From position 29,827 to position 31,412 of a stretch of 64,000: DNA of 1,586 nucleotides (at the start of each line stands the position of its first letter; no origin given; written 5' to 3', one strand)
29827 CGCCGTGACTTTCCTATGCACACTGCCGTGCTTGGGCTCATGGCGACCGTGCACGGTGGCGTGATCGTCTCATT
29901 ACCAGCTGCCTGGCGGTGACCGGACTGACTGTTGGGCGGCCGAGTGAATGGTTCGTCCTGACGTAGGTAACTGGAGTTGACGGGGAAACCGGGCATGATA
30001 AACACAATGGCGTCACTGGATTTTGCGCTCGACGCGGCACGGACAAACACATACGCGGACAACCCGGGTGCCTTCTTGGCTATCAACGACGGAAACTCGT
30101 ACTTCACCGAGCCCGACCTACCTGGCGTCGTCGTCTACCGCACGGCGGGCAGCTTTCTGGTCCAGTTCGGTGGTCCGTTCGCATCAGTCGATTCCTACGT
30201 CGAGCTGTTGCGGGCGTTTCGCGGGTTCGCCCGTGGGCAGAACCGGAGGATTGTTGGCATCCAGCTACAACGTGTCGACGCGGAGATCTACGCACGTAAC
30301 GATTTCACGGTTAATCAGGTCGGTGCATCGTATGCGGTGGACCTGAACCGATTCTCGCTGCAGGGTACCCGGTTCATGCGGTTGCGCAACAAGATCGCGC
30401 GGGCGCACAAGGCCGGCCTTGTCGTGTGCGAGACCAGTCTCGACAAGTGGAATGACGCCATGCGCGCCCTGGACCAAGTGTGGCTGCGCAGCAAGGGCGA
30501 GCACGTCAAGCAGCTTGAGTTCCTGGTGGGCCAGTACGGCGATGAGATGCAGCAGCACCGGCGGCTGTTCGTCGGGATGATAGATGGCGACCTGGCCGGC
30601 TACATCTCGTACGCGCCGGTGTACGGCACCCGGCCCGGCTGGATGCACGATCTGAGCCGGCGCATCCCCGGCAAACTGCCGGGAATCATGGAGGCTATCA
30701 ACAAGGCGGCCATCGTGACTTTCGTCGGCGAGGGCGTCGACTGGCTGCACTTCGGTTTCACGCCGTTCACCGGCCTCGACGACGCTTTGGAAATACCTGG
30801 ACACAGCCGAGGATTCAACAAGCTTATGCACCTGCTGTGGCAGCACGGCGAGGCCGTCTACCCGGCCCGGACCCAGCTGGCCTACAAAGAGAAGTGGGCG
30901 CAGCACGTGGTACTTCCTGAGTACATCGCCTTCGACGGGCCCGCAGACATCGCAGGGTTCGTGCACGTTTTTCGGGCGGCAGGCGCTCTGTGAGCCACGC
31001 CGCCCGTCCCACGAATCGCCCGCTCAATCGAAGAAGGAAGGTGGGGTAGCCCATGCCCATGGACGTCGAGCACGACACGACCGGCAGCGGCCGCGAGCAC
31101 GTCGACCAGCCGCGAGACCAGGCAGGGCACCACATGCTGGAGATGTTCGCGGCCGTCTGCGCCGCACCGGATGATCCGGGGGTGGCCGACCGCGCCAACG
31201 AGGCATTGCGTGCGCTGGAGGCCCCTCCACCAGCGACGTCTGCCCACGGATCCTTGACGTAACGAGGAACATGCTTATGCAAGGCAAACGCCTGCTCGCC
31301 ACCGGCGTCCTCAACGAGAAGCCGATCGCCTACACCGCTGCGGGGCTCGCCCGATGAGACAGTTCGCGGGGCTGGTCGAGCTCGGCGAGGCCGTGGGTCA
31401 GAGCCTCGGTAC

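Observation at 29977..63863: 34-kb island: a valanimycin-type N-N/azoxy toolkit grafted onto dedicated fatty-acid and polyketide machinery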

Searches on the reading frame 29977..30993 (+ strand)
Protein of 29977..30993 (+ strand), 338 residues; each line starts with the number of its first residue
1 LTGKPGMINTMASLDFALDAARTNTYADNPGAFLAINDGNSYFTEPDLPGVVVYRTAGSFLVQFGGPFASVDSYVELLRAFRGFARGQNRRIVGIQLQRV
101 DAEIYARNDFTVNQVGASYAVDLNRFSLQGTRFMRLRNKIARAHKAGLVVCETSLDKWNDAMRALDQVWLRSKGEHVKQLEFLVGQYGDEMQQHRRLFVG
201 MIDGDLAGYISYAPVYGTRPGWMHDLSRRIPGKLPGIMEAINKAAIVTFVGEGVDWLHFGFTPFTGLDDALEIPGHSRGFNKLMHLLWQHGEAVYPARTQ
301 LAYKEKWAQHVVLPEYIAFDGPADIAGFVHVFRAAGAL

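Call 5: search_protein_families(library=pfam, proteins=[window:29977-30993:+], max_evalue=0.01)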
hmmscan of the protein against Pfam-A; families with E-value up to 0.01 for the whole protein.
window:29977-30993:+ (338 aa): 2 families
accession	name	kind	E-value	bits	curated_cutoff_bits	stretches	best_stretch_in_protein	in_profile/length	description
PF09924.15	LPG_synthase_C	-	6.5e-53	180.2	27.5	1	25-319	6-298/298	Phosphatidylglycerol lysyltransferase, C-terminal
PF16591.11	HBM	-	0.0098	15.8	29.8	0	98-196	116-213/254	Helical bimodular sensor domain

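Call 20: find_homologous_proteins(query=window:29977-30993:+)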
Query window:29977-30993:+ (338 aa): 1198 proteins with E <= 0.001 among 4353 candidates; the best 120 are listed.
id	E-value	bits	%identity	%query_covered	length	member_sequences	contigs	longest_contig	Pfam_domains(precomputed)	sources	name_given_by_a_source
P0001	8.3e-224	760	99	98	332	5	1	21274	PF09924.16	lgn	-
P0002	4.4e-196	669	87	98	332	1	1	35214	PF09924.16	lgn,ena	-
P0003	1.1e-195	668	87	98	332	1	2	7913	PF09924.16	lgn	-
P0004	1.2e-192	658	87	97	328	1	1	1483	PF09924.16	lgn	-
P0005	3.9e-191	653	85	98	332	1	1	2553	PF09924.16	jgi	jgi:lysylphosphatidylglycerol synthetase-like protein (DUF2156 family)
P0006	2.6e-188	644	84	98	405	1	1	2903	PF09924.16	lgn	-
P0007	1.3e-186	638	83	98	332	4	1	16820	PF09924.16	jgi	jgi:lysylphosphatidylglycerol synthetase-like protein (DUF2156 family)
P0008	1.4e-184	631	82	98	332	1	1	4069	PF09924.16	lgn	-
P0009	2.6e-182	624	81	98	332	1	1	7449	PF09924.16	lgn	-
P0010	1.2e-181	622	82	96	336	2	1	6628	PF09924.16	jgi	jgi:lysylphosphatidylglycerol synthetase-like protein (DUF2156 family)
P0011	1.2e-181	622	80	98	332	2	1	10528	PF09924.16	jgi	jgi:lysylphosphatidylglycerol synthetase-like protein (DUF2156 family)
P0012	9.0e-180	615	80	98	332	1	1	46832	PF09924.16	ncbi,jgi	ncbi:MAG TPA: DUF2156 domain-containing protein [Pseudonocardiaceae bacterium]|jgi:lysylphosphatidyl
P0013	5.5e-174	596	76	98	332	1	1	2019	PF09924.16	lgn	-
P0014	1.1e-172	592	77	98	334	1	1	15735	PF09924.16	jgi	jgi:lysylphosphatidylglycerol synthetase-like protein (DUF2156 family)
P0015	5.6e-164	564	73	98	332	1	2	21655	PF09924.16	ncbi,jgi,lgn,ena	-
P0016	1.0e-162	559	73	98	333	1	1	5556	PF09924.16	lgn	-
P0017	6.6e-159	547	75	92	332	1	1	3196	PF09924.16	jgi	-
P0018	1.2e-155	536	71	98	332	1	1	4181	PF09924.16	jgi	jgi:lysylphosphatidylglycerol synthetase-like protein (DUF2156 family)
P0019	9.9e-155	533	72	96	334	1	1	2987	PF09924.16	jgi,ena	-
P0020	3.5e-154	531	70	98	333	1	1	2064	PF09924.16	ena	-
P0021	2.9e-152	525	69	98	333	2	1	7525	PF09924.16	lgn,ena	-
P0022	3.7e-152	525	69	98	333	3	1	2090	PF09924.16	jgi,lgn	jgi:lysylphosphatidylglycerol synthetase-like protein (DUF2156 family)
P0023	3.8e-152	525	68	98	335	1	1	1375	PF09924.16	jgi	jgi:lysylphosphatidylglycerol synthetase-like protein (DUF2156 family)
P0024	1.2e-151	523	68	98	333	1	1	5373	PF09924.16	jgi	jgi:lysylphosphatidylglycerol synthetase-like protein (DUF2156 family)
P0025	3.5e-151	521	69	98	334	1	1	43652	PF09924.16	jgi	jgi:lysylphosphatidylglycerol synthetase-like protein (DUF2156 family)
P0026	3.8e-151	521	69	98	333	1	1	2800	PF09924.16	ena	-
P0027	6.6e-151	521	70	98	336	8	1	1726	PF09924.16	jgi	-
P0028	6.8e-150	517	69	98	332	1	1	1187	PF09924.16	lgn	-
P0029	8.9e-150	517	71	95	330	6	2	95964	PF09924.16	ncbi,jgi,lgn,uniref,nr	ncbi:DUF2156 domain-containing protein [Jatrophihabitans lederbergiae]|uniref:DUF2156 domain-contain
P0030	1.0e-149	517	69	98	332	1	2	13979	PF09924.16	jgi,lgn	jgi:lysylphosphatidylglycerol synthetase-like protein (DUF2156 family)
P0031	1.6e-149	516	69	98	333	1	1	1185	PF09924.16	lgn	-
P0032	1.8e-149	516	69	98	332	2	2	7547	PF09924.16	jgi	jgi:lysylphosphatidylglycerol synthetase-like protein (DUF2156 family)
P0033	2.1e-149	516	69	98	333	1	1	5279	PF09924.16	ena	-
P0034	2.4e-149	515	68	98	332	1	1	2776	PF09924.16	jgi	jgi:lysylphosphatidylglycerol synthetase-like protein (DUF2156 family)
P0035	4.4e-149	515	68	98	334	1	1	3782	PF09924.16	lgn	-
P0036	1.4e-148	513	68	98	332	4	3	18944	PF09924.16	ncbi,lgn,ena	ncbi:MAG TPA: DUF2156 domain-containing protein [Pseudonocardiaceae bacterium]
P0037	1.6e-148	513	68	98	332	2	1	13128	PF09924.16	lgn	-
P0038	2.6e-148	512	68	95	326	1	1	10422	PF09924.16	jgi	jgi:lysylphosphatidylglycerol synthetase-like protein (DUF2156 family)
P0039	1.7e-147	509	67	98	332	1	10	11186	PF09924.16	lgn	-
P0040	1.8e-147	509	68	95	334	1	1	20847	PF09924.16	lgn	-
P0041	2.0e-147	509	68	95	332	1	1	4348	PF09924.16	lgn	-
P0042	4.7e-147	508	66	98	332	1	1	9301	PF09924.16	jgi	-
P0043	5.7e-147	508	68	96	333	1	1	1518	PF09924.16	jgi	jgi:lysylphosphatidylglycerol synthetase-like protein (DUF2156 family)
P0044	1.2e-146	507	67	98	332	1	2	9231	PF09924.16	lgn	-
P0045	3.4e-146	505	68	96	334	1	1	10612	PF09924.16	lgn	-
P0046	6.3e-146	504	66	98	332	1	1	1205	PF09924.16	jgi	jgi:lysylphosphatidylglycerol synthetase-like protein (DUF2156 family)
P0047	1.6e-145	503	67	98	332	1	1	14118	PF09924.16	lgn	-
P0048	3.4e-145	502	68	98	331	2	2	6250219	PF09924.16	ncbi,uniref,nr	ncbi:bifunctional lysylphosphatidylglycerol flippase/synthetase MprF [Micromonospora siamensis]|unir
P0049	3.6e-145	502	66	98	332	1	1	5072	PF09924.16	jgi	jgi:lysylphosphatidylglycerol synthetase-like protein (DUF2156 family)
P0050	6.2e-145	501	67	98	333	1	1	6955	PF09924.16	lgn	-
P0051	1.5e-144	500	67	98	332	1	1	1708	PF09924.16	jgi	jgi:lysylphosphatidylglycerol synthetase-like protein (DUF2156 family)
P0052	5.3e-144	498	65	98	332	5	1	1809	PF09924.16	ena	-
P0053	1.4e-143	497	65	98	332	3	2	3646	PF09924.16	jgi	jgi:lysylphosphatidylglycerol synthetase-like protein (DUF2156 family)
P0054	1.7e-143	496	66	98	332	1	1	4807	PF09924.16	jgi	jgi:lysylphosphatidylglycerol synthetase-like protein (DUF2156 family)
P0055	1.8e-143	496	66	98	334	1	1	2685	PF09924.16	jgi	-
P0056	2.0e-143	496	66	98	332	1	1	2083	PF09924.16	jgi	jgi:lysylphosphatidylglycerol synthetase-like protein (DUF2156 family)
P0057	2.8e-143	496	64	98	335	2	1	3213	PF09924.16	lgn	-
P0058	3.4e-143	495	66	97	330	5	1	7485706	PF09924.16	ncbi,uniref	ncbi:bifunctional lysylphosphatidylglycerol flippase/synthetase MprF [Actinokineospora sp. HUAS TT18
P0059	4.2e-143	495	65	98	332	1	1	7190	PF09924.16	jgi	jgi:lysylphosphatidylglycerol synthetase-like protein (DUF2156 family)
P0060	4.8e-143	495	66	98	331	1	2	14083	PF09924.16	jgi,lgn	jgi:lysylphosphatidylglycerol synthetase-like protein (DUF2156 family)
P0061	6.1e-143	494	64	98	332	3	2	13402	PF09924.16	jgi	-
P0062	1.1e-142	494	66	98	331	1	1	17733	PF09924.16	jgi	jgi:lysylphosphatidylglycerol synthetase-like protein (DUF2156 family)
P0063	1.2e-142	493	65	98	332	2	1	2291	PF09924.16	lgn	-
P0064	1.3e-142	493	66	98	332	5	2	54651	PF09924.16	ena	-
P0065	2.2e-142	493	65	98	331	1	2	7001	PF09924.16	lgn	-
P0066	2.8e-142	492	66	98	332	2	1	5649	PF09924.16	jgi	jgi:lysylphosphatidylglycerol synthetase-like protein (DUF2156 family)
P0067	3.9e-142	492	64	98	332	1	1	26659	PF09924.16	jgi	jgi:lysylphosphatidylglycerol synthetase-like protein (DUF2156 family)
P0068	4.2e-142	492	65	98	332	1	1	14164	PF09924.16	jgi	jgi:lysylphosphatidylglycerol synthetase-like protein (DUF2156 family)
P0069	4.3e-142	492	65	98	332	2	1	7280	PF09924.16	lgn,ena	-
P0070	6.2e-142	491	64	98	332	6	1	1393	PF09924.16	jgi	jgi:lysylphosphatidylglycerol synthetase-like protein (DUF2156 family)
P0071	1.2e-141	490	67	98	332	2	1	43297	PF09924.16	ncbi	ncbi:MAG TPA: DUF2156 domain-containing protein [Streptosporangiaceae bacterium]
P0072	5.9e-141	488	65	98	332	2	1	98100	PF09924.16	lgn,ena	-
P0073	8.5e-141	487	69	92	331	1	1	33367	PF09924.16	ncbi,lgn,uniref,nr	ncbi:Uncharacterized conserved protein (DUF2156) [Micromonospora matsumotoense]|uniref:Uncharacteriz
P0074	9.9e-141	487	66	95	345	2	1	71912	PF09924.16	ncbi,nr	ncbi:DUF2156 domain-containing protein [Frankia sp. Cpl3]|nr:DUF2156 domain-containing protein [Fran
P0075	1.1e-140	487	67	98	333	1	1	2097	PF09924.16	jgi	jgi:lysylphosphatidylglycerol synthetase-like protein (DUF2156 family)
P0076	1.2e-140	487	65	98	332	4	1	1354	PF09924.16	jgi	jgi:lysylphosphatidylglycerol synthetase-like protein (DUF2156 family)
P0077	1.6e-140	486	64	98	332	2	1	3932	PF09924.16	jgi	jgi:lysylphosphatidylglycerol synthetase-like protein (DUF2156 family)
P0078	1.9e-140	486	64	98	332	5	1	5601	PF09924.16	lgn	-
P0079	3.4e-140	485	64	98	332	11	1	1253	PF09924.16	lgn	-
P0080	3.6e-140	485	64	98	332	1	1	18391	PF09924.16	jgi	jgi:lysylphosphatidylglycerol synthetase-like protein (DUF2156 family)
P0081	3.6e-140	485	66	98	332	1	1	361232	PF09924.16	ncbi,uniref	ncbi:bifunctional lysylphosphatidylglycerol flippase/synthetase MprF [Streptomyces polygonati]|unire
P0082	3.8e-140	485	64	98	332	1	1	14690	PF09924.16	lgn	-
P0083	3.9e-140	485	66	98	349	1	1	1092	PF09924.16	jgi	jgi:lysylphosphatidylglycerol synthetase-like protein (DUF2156 family)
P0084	5.1e-140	485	67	93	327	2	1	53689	PF09924.16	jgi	jgi:lysylphosphatidylglycerol synthetase-like protein (DUF2156 family)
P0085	5.7e-140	485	65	98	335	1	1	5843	PF09924.16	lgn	-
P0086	7.3e-140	484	67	95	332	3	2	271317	PF09924.16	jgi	jgi:lysylphosphatidylglycerol synthetase-like protein (DUF2156 family)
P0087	9.6e-140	484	65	98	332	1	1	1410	PF09924.16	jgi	jgi:lysylphosphatidylglycerol synthetase-like protein (DUF2156 family)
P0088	9.9e-140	484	64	98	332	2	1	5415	PF09924.16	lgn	-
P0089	1.0e-139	484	64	100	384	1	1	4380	PF09924.16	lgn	-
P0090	1.2e-139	484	64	98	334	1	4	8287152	PF09924.16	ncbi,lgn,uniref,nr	ncbi:bifunctional lysylphosphatidylglycerol flippase/synthetase MprF [Actinoplanes teichomyceticus]|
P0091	1.7e-139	483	64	98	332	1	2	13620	PF09924.16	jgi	jgi:lysylphosphatidylglycerol synthetase-like protein (DUF2156 family)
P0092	2.6e-139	482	64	98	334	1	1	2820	PF09924.16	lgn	-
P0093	3.6e-139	482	64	98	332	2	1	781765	PF09924.16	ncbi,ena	-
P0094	1.5e-138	480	64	98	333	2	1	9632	PF09924.16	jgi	-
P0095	2.4e-138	479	64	98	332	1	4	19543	PF09924.16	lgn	-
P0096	2.6e-138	479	64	98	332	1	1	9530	PF09924.16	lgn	-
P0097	3.1e-138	479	64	96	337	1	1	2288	PF09924.16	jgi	jgi:lysylphosphatidylglycerol synthetase-like protein (DUF2156 family)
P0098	4.0e-138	479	64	98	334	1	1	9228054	PF09924.16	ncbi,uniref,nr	ncbi:bifunctional lysylphosphatidylglycerol flippase/synthetase MprF [Actinoplanes sp. N902-109]|uni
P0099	4.9e-138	478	66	93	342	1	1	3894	PF09924.16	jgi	jgi:lysylphosphatidylglycerol synthetase-like protein (DUF2156 family)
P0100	5.3e-138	478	66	98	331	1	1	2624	PF09924.16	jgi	jgi:lysylphosphatidylglycerol synthetase-like protein (DUF2156 family)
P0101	6.7e-138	478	62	98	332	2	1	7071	PF09924.16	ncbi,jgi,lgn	jgi:lysylphosphatidylglycerol synthetase-like protein (DUF2156 family)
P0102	1.1e-137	477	62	98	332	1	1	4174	PF09924.16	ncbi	-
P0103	1.4e-137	477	67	90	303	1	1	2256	PF09924.16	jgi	jgi:lysylphosphatidylglycerol synthetase-like protein (DUF2156 family)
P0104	1.5e-137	477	62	98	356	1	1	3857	PF09924.16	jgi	jgi:lysylphosphatidylglycerol synthetase-like protein (DUF2156 family)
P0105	1.7e-137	477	64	98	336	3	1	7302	PF09924.16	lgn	-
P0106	1.9e-137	476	63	98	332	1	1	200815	PF09924.16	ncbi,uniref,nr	ncbi:DUF2156 domain-containing protein [Microbispora sp. RL4-1S]|uniref:DUF2156 domain-containing pr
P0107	2.4e-137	476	64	98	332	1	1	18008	PF09924.16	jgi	jgi:lysylphosphatidylglycerol synthetase-like protein (DUF2156 family)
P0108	2.6e-137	476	64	98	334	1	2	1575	PF09924.16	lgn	-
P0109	3.0e-137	476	64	98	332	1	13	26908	PF09924.16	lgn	-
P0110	5.1e-137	475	64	98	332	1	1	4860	PF09924.16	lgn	-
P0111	1.5e-136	473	64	98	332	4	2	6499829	PF09924.16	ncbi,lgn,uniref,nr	ncbi:bifunctional lysylphosphatidylglycerol flippase/synthetase MprF [Micromonospora yangpuensis]|un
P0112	2.2e-136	473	64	92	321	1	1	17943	PF09924.16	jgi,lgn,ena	jgi:lysylphosphatidylglycerol synthetase-like protein (DUF2156 family)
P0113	5.7e-136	471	63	96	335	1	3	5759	PF09924.16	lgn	-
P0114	6.7e-136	471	63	98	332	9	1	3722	PF09924.16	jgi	jgi:lysylphosphatidylglycerol synthetase-like protein (DUF2156 family)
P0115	3.0e-135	469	64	97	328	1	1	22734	PF09924.16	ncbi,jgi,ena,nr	ncbi:MAG TPA: DUF2156 domain-containing protein [Pilimelia sp.]|nr:DUF2156 domain-containing protein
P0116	4.4e-135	469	61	99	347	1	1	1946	PF09924.16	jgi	-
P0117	4.4e-135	469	62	98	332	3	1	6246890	PF09924.16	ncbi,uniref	ncbi:bifunctional lysylphosphatidylglycerol flippase/synthetase MprF [Micromonospora sp. SH-82]|unir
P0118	4.7e-135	468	61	98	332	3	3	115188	PF09924.16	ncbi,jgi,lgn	ncbi:MAG TPA: DUF2156 domain-containing protein [Pseudonocardiaceae bacterium]|jgi:lysylphosphatidyl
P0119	5.2e-135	468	64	95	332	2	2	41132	PF09924.16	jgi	jgi:lysylphosphatidylglycerol synthetase-like protein (DUF2156 family)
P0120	1.1e-134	467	61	98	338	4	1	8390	PF09924.16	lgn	-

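Call 28: search_protein_families(library=ncbifam, proteins=[window:29977-30993:+], max_evalue=0.001)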
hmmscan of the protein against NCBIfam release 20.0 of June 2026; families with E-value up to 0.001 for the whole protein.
window:29977-30993:+ (338 aa): 2 families
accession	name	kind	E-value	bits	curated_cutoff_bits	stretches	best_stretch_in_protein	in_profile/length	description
NF033480.1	bifunc_MprF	equivalog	1.8e-21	76.2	600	1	15-319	522-822/841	bifunctional lysylphosphatidylglycerol flippase/synthetase MprF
NF002821.0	PRK02983.1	equivalog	4e-05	21.8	742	1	35-241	266-473/1102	bifunctional lysylphosphatidylglycerol synthetase/lysine--tRNA ligase LysX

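Call 33: search_solved_structures(query=window:29977-30993:+, max_evalue=0.001)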
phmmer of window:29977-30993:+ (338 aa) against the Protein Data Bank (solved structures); distinct sequences matched with E-value up to 0.001: 10.
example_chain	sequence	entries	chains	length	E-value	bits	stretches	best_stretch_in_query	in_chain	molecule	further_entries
5vrv_A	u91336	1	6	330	1e-08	38.2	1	36-326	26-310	Protein regulated by acid pH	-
7f47_A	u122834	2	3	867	6.7e-08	35.5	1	34-322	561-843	Hypothetical conserved protein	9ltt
6lv0_A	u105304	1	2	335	1.1e-07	34.8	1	38-322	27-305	Low pH-inducible protein LpiA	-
4v34_A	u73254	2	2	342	3.6e-07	33.1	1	19-320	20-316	ALANYL-TRNA-DEPENDENT L-ALANYL- PHOPHATIDYLGLYCEROL SYNTHASE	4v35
4v36_A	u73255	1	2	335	7.1e-07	32.1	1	39-267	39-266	LYSYL-TRNA-DEPENDENT L-YSYL-PHOSPHATIDYLGYCEROL SYNTHASE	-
6lvf_B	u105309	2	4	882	1.1e-06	31.5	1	37-322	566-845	Low pH-inducible protein LpiA | Bifunctional lysylphosphatidylglycerol flippase/synthetase MprF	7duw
9goe_A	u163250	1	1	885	2.8e-06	30.2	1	20-320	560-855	Phosphatidylglycerol lysyltransferase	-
9w50_A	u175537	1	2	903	2.9e-06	30.1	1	20-320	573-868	Phosphatidylglycerol lysyltransferase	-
9j8q_A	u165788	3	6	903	2.9e-06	30.1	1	20-320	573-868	Phosphatidylglycerol lysyltransferase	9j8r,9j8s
9w51_A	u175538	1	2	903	8.2e-06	28.7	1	20-320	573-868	Phosphatidylglycerol lysyltransferase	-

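Call 39: find_encoding_contigs(protein=P0001, flank=10000, max_places=4)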
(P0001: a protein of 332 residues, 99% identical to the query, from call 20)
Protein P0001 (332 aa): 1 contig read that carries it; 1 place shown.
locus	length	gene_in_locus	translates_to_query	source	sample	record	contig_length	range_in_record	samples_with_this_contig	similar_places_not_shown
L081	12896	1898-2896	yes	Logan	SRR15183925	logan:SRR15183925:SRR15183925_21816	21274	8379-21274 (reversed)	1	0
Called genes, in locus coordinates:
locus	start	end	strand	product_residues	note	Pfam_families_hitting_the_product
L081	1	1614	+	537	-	?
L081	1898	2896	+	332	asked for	PF09924:LPG_synthase_C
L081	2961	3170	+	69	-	-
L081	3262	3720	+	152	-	PF01575:MaoC_dehydratas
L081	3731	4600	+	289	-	PF00486:Trans_reg_C, PF03704:BTAD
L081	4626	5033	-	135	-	PF13622:4HBT_3 (weak), PF03061:4HBT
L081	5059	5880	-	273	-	PF12697:Abhydrolase_6, PF00975:Thioesterase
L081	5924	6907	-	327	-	PF00296:Bac_luciferase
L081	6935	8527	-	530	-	PF00501:AMP-binding, PF13193:AMP-binding_C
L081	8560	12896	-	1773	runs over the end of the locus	PF00109:ketoacyl-synt, PF02801:Ketoacyl-synt_C, PF16197:KAsynt_C_assoc, PF22336:RhiE-like_linker, PF22621:CurL-like_PKS_C, PF00698:Acyl_transf_1, PF21089:PKS_DH_N, PF00106:adh_short, +5 more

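Call 51: find_encoding_contigs(protein=P0012, flank=10000, max_places=2)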
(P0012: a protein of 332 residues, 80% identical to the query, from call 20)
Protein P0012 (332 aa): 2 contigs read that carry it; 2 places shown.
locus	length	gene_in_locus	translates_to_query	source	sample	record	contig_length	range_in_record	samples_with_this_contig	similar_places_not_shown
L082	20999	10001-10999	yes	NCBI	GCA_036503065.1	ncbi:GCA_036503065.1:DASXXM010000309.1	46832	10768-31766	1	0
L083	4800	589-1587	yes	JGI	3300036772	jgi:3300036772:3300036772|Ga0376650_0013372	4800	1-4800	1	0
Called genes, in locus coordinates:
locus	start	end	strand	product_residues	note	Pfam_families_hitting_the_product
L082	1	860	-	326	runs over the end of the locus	-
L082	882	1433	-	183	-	PF01613:Flavin_Reduct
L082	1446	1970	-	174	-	-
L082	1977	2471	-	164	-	PF10604:Polyketide_cyc2, PF03364:Polyketide_cyc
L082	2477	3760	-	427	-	PF00202:Aminotran_3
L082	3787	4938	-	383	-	PF02771:Acyl-CoA_dh_N (weak), PF02770:Acyl-CoA_dh_M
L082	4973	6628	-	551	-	PF00171:Aldedh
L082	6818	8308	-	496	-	PF03972:MmgE_PrpD_N, PF19305:MmgE_PrpD_C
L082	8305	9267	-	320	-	PF00781:DAGK_cat, PF19279:YegS_C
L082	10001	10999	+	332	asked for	PF09924:LPG_synthase_C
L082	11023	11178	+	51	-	-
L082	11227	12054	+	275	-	PF00106:adh_short, PF13561:adh_short_C2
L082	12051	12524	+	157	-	PF01575:MaoC_dehydratas, PF13452:FAS1_DH_region (weak)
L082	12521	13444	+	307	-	PF00486:Trans_reg_C, PF03704:BTAD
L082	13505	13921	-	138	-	PF13622:4HBT_3, PF03061:4HBT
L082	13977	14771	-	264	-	PF12697:Abhydrolase_6, PF00975:Thioesterase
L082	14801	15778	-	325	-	PF00296:Bac_luciferase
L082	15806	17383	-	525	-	PF00501:AMP-binding, PF13193:AMP-binding_C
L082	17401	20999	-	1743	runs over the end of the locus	PF00109:ketoacyl-synt, PF02801:Ketoacyl-synt_C, PF16197:KAsynt_C_assoc, PF22336:RhiE-like_linker, PF22621:CurL-like_PKS_C, PF00698:Acyl_transf_1, PF21089:PKS_DH_N, PF00106:adh_short, +4 more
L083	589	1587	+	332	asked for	PF09924:LPG_synthase_C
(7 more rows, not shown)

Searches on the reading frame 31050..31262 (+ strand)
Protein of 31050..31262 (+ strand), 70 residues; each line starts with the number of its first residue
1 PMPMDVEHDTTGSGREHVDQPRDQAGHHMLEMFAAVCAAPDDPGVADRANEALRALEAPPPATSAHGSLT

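Call 5: search_protein_families(library=pfam, proteins=[window:31050-31262:+], max_evalue=0.01)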
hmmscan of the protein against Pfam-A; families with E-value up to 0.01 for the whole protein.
window:31050-31262:+ (70 aa): 0 families
